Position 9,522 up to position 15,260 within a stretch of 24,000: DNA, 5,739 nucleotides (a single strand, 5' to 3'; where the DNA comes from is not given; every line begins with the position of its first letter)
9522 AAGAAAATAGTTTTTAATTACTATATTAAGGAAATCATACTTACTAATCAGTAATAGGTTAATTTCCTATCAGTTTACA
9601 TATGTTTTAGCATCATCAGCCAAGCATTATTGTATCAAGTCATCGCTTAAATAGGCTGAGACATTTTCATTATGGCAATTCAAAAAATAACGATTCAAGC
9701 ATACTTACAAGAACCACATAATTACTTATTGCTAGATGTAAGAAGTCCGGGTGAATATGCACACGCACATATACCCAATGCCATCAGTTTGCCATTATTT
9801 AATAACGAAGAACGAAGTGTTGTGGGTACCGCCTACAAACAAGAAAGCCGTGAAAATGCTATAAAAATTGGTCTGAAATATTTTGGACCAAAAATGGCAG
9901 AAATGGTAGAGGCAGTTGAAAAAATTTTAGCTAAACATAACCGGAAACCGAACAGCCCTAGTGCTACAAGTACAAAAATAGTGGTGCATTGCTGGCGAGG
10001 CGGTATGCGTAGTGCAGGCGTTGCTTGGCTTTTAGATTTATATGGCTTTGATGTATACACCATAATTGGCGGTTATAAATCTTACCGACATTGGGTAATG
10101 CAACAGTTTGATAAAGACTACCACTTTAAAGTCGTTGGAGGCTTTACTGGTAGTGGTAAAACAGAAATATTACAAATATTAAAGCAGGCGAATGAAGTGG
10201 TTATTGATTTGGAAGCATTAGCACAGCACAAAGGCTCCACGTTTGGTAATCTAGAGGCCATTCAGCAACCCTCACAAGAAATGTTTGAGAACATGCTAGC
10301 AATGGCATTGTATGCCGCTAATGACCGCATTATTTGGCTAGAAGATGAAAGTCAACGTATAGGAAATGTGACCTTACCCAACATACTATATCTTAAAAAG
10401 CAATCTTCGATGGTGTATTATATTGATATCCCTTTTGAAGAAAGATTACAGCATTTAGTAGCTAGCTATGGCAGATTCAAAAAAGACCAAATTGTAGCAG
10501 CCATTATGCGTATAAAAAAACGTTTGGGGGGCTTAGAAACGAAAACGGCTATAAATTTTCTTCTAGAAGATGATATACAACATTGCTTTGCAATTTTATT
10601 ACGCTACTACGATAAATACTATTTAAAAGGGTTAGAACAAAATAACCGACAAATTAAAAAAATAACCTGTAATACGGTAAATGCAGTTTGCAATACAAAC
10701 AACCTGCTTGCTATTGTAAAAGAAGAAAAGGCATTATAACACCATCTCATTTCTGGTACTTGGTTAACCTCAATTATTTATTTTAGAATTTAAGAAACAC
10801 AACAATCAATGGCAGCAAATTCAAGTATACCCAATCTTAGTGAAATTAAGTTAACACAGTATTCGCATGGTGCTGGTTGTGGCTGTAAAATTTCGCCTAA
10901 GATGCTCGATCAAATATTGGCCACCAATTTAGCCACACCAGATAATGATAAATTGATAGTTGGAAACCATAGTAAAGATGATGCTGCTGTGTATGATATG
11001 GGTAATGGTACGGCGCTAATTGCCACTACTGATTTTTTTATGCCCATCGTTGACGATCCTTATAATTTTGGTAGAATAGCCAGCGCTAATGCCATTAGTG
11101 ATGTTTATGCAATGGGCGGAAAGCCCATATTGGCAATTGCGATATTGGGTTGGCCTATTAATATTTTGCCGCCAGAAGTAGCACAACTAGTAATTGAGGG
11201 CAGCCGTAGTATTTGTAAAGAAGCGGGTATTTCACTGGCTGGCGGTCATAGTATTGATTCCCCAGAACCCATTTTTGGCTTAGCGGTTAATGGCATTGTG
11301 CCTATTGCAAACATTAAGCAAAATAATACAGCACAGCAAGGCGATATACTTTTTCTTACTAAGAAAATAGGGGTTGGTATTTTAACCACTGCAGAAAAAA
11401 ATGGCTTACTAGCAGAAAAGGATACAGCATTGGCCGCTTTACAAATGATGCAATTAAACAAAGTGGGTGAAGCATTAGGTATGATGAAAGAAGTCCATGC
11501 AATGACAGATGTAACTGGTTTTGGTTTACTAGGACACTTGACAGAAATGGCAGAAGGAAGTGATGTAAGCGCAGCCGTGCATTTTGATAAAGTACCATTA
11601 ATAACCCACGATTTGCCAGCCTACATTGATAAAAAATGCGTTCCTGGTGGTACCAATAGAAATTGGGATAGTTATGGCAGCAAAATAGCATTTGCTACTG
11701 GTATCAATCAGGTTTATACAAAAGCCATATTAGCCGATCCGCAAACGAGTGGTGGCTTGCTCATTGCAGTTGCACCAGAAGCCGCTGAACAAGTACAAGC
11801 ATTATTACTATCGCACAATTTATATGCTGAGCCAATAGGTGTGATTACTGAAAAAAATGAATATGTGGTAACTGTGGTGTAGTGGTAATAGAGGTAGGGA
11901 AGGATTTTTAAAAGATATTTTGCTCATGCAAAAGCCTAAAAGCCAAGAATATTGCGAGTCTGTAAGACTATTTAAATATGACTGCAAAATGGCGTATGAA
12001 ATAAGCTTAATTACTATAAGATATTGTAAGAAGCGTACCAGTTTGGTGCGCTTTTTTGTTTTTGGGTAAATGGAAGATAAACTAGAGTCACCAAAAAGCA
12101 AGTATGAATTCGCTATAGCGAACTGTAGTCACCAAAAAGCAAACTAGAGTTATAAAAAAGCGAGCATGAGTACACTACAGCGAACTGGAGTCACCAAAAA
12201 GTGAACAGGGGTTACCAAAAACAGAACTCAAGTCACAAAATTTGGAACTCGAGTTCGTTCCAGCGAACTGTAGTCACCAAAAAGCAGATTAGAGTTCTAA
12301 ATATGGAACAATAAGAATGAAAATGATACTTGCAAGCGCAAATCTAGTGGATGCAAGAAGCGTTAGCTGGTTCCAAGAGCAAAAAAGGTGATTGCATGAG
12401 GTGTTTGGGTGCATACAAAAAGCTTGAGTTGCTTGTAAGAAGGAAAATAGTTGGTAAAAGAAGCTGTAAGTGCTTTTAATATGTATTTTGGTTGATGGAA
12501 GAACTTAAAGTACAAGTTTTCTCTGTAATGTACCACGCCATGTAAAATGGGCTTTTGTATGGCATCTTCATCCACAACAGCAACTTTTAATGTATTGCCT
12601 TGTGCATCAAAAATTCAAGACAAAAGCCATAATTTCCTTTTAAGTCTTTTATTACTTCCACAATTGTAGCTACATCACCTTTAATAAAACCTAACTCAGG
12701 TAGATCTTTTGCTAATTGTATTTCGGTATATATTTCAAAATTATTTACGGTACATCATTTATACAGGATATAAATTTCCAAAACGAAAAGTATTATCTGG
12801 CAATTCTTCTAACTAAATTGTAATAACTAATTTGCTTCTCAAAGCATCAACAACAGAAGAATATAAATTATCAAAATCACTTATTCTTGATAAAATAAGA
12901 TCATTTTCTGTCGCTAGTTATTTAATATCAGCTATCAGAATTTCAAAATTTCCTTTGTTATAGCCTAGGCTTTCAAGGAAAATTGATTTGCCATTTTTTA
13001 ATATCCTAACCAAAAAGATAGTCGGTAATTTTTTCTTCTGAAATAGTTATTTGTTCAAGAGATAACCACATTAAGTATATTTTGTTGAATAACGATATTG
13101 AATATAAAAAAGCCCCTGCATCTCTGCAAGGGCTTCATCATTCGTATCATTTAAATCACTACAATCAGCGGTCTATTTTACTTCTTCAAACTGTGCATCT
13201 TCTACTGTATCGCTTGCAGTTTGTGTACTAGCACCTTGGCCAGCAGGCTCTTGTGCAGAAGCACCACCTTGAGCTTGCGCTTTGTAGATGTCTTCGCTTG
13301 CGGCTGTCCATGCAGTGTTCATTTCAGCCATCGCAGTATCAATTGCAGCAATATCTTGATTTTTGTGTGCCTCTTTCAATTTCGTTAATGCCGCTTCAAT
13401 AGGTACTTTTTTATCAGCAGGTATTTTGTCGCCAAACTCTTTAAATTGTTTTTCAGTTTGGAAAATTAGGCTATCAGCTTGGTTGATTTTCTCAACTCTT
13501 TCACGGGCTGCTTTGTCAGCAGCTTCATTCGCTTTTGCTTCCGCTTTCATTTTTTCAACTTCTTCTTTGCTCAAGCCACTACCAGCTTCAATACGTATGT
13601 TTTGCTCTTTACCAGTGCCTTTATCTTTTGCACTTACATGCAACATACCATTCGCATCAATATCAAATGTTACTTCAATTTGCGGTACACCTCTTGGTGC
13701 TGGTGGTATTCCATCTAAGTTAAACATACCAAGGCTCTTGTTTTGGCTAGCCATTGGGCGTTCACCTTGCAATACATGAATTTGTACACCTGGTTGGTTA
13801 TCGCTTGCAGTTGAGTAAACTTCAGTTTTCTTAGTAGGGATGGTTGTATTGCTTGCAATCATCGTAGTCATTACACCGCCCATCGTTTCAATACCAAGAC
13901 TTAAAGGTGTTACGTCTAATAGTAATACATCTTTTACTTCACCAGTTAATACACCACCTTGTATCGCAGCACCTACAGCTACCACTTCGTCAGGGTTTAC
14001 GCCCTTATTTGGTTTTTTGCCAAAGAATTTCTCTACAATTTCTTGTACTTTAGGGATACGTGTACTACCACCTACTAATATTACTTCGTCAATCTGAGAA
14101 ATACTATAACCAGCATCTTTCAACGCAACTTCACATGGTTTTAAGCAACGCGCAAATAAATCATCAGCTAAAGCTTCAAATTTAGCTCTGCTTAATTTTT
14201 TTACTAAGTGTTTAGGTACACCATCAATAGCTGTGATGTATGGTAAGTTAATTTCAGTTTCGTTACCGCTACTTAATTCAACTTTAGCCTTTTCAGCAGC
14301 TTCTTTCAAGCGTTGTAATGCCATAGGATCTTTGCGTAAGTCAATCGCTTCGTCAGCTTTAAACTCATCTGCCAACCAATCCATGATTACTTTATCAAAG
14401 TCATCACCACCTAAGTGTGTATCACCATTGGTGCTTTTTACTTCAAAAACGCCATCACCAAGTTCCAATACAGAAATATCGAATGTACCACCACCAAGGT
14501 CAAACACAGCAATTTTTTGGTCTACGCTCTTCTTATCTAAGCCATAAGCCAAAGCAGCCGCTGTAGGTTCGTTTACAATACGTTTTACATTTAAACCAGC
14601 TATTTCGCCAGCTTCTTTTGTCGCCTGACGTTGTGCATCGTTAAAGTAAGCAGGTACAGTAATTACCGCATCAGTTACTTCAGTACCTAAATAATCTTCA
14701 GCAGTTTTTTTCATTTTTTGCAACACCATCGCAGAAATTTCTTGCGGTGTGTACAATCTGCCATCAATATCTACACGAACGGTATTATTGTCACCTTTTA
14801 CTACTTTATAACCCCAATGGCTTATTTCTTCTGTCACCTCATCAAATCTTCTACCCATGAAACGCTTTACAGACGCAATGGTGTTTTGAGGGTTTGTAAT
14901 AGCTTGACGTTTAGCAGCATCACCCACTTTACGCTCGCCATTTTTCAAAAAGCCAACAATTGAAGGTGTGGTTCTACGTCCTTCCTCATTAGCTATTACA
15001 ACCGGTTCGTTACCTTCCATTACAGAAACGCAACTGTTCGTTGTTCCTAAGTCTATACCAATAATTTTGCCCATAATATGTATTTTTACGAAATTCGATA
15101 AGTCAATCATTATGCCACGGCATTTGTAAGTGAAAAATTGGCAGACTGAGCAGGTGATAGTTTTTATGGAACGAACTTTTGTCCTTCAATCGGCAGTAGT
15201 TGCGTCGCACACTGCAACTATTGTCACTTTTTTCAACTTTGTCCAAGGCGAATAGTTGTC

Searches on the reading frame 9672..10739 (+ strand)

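Call 4: search_protein_families(library=ncbifam, proteins=[window:9672-10739:+])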
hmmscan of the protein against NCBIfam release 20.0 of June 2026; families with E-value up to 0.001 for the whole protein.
window:9672-10739:+ (355 aa): 10 families
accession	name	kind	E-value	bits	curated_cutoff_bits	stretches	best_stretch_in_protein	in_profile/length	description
NF008750.0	PRK11784.1-2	equivalog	3.1e-108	361.9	241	1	6-342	5-333/346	tRNA 2-selenouridine(34) synthase MnmH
TIGR03167.1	tRNA_sel_U_synt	equivalog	1e-95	320.7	219.75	1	18-328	3-309/311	tRNA 2-selenouridine(34) synthase MnmH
NF008752.0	PRK11784.1-4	equivalog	3.9e-74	249.6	266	1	18-336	19-333/357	tRNA 2-selenouridine(34) synthase MnmH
NF008751.0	PRK11784.1-3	equivalog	1.9e-55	188.6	361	1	19-272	19-263/367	tRNA 2-selenouridine(34) synthase MnmH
NF008749.0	PRK11784.1-1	equivalog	1.7e-45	155.8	548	1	19-267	19-258/364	tRNA 2-selenouridine(34) synthase MnmH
TIGR04568.1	arch_SelU_Nterm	equivalog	2.2e-25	89.8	200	1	6-140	91-214/215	selenouridine synthase SelU-like subunit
TIGR04569.1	arch_SelU_Cterm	equivalog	1.4e-13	51.3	180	1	157-289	8-146/217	selenouridine synthase SelU-like subunit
NF045521.1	rhoda_near_glyco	subfamily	2e-05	24.4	145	0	3-49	17-63/144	rhodanese homology domain-containing protein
NF005646.0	PRK07411.1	equivalog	8.1e-05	21.9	633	0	12-52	293-334/390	molybdopterin-synthase adenylyltransferase MoeB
NF001195.0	PRK00162.1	equivalog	8.7e-05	22.8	102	0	101-145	59-103/108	thiosulfate sulfurtransferase GlpE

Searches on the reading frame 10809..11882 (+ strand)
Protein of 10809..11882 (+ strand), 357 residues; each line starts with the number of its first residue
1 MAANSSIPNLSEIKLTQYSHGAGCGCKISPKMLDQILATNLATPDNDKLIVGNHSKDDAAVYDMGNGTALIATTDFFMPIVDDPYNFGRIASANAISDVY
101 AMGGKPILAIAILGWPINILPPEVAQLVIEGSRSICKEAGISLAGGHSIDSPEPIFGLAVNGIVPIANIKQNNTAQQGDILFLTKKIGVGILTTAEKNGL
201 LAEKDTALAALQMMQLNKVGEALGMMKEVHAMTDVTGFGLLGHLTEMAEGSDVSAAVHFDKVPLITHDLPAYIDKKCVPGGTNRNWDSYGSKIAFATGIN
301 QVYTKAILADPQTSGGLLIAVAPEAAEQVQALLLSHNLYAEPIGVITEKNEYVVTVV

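Call 4: search_protein_families(library=ncbifam, proteins=[window:10809-11882:+])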
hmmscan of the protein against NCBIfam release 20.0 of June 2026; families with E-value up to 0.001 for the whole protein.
window:10809-11882:+ (357 aa): 17 families
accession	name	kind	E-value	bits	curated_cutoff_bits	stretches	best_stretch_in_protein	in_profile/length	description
NF002098.0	PRK00943.1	equivalog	1.5e-152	507.5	299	1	11-352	4-340/347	selenide, water dikinase SelD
TIGR00476.1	selD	equivalog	1.3e-127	425.4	125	1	14-325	1-310/311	selenide, water dikinase SelD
NF010705.0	PRK14105.1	equivalog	2.9e-51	174.4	291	2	11-189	4-179/345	selenide, water dikinase SelD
TIGR04369.1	fusion_not_SelD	hypoth_equivalog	4.3e-36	124.3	700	1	17-269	351-610/701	oxidoreductase/SelD-related fusion protein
TIGR01379.1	thiL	equivalog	7.7e-24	84.3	184.15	1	55-265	23-239/320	thiamine-phosphate kinase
TIGR04049.1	AIR_rel_sll0787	hypoth_equivalog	6.3e-18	64.9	321.3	1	54-263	41-242/318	sll0787 family AIR synthase-like protein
TIGR03267.1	methan_mark_2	hypoth_equivalog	7.2e-16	58.1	365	1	55-264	43-248/323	methanogenesis marker 2 protein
NF004351.0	PRK05731.1-4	equivalog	5e-15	55.4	324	1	56-262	38-247/321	thiamine-phosphate kinase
TIGR02124.1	hypE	equivalog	5.3e-13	48.6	251.6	1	23-264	7-245/332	hydrogenase expression/formation protein HypE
NF004353.0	PRK05731.2-2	equivalog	1.5e-08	34.1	301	1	54-264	17-227/311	thiamine-phosphate kinase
TIGR01736.1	FGAM_synth_II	equivalog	4.3e-08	31.9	525.75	1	8-270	17-288/718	phosphoribosylformylglycinamidine synthase subunit PurL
NF004350.0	PRK05731.1-1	equivalog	1.2e-06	27.7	441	1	69-265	48-242/325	thiamine-phosphate kinase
NF002290.1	PRK01213.1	equivalog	2.1e-06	26.2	648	0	8-271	17-288/723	phosphoribosylformylglycinamidine synthase subunit PurL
NF004354.0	PRK05731.2-3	equivalog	3.3e-06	26.7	204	1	88-190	50-150/273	thiamine-phosphate kinase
TIGR04050.1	MSMEG_0567_Cter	hypoth_equivalog_domain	5.5e-05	22.8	312.2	1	66-264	40-228/296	MSMEG_0567/sll0787 family protein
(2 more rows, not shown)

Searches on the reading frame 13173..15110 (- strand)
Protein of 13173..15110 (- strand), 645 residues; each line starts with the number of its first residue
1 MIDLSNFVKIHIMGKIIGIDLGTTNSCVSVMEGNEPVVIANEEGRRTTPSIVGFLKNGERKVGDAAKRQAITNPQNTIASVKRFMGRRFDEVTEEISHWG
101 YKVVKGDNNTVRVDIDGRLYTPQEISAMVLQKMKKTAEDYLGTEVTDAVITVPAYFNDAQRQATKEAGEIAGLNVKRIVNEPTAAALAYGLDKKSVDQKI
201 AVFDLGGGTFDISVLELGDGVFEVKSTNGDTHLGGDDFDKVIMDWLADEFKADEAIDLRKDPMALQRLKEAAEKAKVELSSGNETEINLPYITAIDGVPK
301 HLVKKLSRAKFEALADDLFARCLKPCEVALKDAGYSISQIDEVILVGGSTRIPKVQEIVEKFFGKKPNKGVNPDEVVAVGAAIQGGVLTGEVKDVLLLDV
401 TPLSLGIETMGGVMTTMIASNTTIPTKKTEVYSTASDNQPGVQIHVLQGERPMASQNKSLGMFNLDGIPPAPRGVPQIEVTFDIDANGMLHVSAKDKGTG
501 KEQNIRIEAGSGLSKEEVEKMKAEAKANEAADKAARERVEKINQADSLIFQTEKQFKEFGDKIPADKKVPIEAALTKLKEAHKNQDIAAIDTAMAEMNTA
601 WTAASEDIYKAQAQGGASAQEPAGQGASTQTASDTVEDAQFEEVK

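Call 4: search_protein_families(library=ncbifam, proteins=[window:13173-15110:-])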
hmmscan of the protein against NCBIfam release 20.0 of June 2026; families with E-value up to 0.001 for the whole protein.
window:13173-15110:- (645 aa): 15 families
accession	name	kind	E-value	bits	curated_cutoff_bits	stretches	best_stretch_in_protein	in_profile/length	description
NF001413.0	PRK00290.1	equivalog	0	1020.6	648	1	13-645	1-622/625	molecular chaperone DnaK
TIGR02350.1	prok_dnaK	equivalog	1.6e-294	977.9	822.55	1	15-609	1-595/596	molecular chaperone DnaK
NF009947.0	PRK13411.1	equivalog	6.6e-273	906.7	1002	1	13-637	1-628/662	molecular chaperone DnaK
NF009946.0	PRK13410.1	equivalog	9.7e-255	846.9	1019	1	13-607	1-600/669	molecular chaperone DnaK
NF003520.0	PRK05183.1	subfamily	1e-189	632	620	1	15-600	20-596/621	Fe-S protein assembly chaperone HscA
TIGR01991.1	HscA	equivalog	1e-189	631.9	708.55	1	17-600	2-576/600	Fe-S protein assembly chaperone HscA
NF002399.0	PRK01433.1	equivalog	4.5e-125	418.5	743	1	16-599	21-568/595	Fe-S protein assembly chaperone HscA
NF008673.0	PRK11678.1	equivalog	3.7e-21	75.5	331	2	125-221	129-232/450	molecular chaperone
NF011660.0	PRK15080.1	equivalog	2.7e-17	62.9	182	1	127-233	76-176/277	ethanolamine utilization protein EutJ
NF010539.0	PRK13927.1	subfamily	9.4e-16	57.6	293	1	125-380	79-321/339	rod shape-determining protein MreB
TIGR02529.1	EutJ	subfamily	1.8e-14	53.8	152.1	1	126-233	42-143/239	ethanolamine utilization protein EutJ family protein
TIGR00904.1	mreB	subfamily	1.3e-13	50.7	365.75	1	147-381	100-322/334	MreB/Mrl family cell shape determining protein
NF010540.1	PRK13929.1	exception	2.3e-09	36.8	515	1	125-382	76-321/334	rod-share determining protein MreBH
NF053558.1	BeeR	equivalog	4e-07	29.4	530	1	126-364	82-309/349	BeeR family actin-like protein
TIGR01174.1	ftsA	equivalog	2.4e-05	23.6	175.85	0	166-376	165-350/371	cell division protein FtsA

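Call 39: find_encoding_contigs(protein=window:13173-15110:-, flank=1500, max_places=10)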
Protein window:13173-15110:- (645 aa): no gene with exactly this product is on record in the collection.
